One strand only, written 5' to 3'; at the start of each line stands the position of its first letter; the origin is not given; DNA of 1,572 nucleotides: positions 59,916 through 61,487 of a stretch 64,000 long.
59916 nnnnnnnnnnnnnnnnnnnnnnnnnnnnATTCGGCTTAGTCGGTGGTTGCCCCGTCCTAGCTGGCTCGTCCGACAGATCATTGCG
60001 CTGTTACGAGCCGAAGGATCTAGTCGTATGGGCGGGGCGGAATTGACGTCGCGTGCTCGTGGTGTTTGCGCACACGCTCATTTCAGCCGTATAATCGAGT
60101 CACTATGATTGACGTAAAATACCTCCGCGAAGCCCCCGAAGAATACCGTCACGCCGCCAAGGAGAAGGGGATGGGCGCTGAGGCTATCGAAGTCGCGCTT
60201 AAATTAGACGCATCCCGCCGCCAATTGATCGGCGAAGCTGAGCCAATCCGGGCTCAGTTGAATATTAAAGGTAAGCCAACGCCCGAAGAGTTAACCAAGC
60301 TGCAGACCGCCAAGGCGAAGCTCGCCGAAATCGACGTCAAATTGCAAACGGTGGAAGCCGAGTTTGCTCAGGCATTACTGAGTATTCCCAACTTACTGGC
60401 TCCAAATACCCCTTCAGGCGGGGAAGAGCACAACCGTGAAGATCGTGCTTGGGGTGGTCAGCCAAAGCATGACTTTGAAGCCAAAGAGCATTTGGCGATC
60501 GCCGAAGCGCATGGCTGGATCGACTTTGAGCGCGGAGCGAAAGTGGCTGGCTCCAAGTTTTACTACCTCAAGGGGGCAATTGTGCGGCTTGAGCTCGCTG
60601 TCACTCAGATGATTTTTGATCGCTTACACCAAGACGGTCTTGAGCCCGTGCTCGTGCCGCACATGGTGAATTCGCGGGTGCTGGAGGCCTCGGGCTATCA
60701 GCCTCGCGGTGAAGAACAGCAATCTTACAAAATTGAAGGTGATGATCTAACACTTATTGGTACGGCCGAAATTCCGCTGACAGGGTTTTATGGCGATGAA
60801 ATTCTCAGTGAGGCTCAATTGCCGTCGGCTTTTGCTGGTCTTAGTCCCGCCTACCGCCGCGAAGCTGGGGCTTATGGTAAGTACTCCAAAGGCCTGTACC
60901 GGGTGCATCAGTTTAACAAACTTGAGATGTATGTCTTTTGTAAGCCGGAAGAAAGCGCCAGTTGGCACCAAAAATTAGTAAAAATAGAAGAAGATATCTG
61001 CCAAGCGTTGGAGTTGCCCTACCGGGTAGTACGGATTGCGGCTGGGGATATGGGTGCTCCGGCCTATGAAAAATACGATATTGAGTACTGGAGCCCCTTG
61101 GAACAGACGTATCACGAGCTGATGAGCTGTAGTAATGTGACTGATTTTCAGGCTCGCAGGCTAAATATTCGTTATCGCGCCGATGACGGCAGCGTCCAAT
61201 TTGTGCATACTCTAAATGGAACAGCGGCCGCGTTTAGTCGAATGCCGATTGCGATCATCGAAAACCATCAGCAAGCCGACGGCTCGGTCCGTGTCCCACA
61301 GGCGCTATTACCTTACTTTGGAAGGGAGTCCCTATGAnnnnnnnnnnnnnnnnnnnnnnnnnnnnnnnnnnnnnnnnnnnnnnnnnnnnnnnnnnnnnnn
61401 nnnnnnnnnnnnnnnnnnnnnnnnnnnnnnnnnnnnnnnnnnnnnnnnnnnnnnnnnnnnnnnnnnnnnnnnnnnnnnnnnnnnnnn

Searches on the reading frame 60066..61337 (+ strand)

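Call 80: search_protein_families(library=pfam, proteins=[window:60066-61337:+], max_evalue=0.001)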
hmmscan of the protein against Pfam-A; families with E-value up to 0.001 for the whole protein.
window:60066-61337:+ (423 aa): 2 families
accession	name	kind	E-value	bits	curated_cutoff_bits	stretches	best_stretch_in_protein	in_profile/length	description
PF00587.30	tRNA-synt_2b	-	4.5e-32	112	29.3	1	225-401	8-179/179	tRNA synthetase class II core domain (G, H, P, S and T)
PF02403.27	Seryl_tRNA_N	-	1.9e-12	47.8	28.2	1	14-110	1-107/108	Seryl-tRNA synthetase N-terminal domain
